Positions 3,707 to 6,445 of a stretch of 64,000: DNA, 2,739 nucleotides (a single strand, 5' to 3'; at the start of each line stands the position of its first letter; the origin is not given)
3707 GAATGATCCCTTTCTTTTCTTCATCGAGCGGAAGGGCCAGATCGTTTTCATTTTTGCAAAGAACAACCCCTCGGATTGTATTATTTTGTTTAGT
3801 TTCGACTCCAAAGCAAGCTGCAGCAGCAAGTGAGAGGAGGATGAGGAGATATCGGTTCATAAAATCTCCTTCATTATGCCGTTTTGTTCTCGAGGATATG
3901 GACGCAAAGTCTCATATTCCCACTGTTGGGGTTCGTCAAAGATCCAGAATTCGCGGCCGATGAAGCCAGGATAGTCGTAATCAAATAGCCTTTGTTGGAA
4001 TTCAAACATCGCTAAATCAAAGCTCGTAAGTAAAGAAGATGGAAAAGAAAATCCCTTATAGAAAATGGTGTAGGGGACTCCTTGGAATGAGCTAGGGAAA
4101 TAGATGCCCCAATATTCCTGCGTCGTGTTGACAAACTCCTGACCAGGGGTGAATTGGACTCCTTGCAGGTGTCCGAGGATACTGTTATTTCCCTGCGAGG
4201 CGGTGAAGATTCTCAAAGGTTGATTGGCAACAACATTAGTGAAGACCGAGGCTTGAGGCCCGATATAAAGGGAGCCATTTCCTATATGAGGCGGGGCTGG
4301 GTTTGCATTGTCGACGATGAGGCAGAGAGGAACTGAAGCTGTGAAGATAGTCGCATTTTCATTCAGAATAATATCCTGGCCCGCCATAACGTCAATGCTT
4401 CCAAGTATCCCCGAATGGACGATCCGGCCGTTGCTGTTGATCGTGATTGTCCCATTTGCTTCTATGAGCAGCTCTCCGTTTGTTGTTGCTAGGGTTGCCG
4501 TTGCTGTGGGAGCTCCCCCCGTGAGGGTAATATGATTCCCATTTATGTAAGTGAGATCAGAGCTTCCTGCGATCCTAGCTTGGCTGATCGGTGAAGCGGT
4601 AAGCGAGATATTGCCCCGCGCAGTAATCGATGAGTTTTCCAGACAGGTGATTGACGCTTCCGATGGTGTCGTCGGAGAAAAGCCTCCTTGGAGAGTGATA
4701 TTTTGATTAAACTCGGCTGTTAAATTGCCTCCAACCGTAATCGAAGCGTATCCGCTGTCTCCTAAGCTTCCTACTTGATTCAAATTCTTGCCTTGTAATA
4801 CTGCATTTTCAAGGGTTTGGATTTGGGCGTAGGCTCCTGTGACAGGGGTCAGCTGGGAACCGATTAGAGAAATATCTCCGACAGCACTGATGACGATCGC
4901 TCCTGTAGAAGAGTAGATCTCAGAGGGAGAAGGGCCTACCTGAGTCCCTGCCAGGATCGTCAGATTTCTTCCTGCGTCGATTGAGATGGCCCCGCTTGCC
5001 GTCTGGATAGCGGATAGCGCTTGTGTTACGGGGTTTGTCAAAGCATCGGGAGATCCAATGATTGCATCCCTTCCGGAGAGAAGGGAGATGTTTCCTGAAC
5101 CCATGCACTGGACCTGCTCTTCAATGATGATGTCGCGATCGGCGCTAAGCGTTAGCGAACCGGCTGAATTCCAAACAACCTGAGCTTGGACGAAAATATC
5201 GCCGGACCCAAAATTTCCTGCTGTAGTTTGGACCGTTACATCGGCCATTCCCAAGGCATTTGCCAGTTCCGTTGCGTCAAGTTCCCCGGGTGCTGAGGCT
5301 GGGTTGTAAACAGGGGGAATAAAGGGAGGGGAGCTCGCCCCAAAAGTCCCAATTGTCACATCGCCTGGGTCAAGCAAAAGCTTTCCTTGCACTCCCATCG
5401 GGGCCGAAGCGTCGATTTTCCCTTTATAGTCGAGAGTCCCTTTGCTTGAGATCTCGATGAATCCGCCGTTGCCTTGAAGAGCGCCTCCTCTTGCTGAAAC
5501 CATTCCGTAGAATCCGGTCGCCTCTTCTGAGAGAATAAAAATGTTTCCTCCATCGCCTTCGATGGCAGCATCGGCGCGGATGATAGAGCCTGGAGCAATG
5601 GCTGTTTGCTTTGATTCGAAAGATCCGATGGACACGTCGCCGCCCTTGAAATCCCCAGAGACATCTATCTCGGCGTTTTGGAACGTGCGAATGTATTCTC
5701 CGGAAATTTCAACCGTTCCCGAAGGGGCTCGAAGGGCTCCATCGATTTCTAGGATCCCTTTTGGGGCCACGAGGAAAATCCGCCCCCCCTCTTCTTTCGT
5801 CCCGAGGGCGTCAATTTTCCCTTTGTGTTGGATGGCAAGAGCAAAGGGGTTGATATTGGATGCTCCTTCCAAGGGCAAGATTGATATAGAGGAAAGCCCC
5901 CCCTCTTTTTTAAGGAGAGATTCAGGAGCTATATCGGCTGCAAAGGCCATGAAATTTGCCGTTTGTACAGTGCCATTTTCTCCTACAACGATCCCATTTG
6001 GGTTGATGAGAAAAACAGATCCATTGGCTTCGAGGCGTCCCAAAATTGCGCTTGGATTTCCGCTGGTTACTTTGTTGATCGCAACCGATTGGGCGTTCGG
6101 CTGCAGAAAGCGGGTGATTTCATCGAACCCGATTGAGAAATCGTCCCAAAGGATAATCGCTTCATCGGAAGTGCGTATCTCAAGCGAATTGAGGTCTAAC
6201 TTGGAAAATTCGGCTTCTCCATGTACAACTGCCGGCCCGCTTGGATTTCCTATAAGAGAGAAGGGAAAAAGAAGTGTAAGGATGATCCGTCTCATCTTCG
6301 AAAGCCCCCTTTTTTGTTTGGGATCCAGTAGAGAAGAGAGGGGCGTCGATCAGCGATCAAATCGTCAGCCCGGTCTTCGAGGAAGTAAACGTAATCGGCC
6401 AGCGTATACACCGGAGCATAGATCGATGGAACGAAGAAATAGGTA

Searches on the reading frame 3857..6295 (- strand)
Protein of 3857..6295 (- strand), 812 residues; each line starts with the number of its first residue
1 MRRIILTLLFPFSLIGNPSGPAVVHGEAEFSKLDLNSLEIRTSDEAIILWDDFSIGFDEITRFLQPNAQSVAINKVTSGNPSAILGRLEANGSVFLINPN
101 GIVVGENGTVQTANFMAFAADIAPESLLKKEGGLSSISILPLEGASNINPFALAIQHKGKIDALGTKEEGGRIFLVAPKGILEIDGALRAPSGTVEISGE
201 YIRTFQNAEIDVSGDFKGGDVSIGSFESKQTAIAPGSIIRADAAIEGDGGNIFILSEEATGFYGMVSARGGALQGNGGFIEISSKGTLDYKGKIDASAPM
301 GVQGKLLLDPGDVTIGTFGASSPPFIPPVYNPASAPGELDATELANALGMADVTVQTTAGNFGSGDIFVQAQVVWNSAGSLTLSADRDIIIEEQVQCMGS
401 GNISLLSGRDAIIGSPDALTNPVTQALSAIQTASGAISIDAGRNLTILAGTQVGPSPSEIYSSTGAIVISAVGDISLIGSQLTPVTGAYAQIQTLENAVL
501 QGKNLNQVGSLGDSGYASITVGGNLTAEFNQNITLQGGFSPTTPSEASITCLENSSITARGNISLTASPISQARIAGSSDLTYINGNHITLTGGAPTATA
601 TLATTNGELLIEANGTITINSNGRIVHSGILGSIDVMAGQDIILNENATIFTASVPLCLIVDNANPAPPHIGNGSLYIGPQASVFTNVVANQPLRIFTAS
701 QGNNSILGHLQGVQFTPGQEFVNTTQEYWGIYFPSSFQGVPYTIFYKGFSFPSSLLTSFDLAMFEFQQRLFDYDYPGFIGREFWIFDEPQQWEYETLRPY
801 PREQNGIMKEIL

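Call 3: search_protein_families(library=pfam, proteins=[window:3857-6295:-], max_evalue=0.01)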
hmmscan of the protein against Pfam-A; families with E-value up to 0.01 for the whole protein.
window:3857-6295:- (812 aa): 1 family
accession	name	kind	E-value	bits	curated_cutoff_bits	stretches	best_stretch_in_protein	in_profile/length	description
PF05860.19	TPS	-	3.5e-19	70.2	33.5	1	46-222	37-229/252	TPS secretion domain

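Call 62: search_protein_families(library=ncbifam, proteins=[window:3857-6295:-], max_evalue=0.001)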
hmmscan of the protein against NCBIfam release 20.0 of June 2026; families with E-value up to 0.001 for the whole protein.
window:3857-6295:- (812 aa): 1 family
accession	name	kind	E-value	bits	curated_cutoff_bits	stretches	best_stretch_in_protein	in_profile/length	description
TIGR01901.1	adhes_NPXG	domain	4.7e-19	68.1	29.1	1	48-121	2-77/79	filamentous hemagglutinin N-terminal domain-containing protein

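Call 73: list_cluster_members(proteins=[P0358, window:3857-6295:-, window:2196-3860:-, window:6292-14505:-])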
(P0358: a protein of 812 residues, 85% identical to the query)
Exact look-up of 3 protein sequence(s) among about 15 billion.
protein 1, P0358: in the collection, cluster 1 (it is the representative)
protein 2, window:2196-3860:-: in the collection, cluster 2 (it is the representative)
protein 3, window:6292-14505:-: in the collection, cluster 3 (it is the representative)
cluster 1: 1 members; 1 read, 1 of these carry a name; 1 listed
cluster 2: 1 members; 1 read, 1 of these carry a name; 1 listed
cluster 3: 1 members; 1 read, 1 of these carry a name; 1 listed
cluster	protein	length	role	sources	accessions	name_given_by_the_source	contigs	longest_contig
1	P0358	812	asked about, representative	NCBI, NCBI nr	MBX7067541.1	MAG: filamentous hemagglutinin N-terminal domain-containing protein [Parachlamydiales ... | filamentous hemagglutinin N-terminal domain-containing protein [Parachlamydiales ...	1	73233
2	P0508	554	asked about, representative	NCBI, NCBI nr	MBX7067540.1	MAG: hypothetical protein K1X28_09960 [Parachlamydiales bacterium] | hypothetical protein [Parachlamydiales bacterium]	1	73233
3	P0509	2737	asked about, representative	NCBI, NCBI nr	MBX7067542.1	MAG: filamentous hemagglutinin N-terminal domain-containing protein [Parachlamydiales ... | filamentous hemagglutinin N-terminal domain-containing protein [Parachlamydiales ...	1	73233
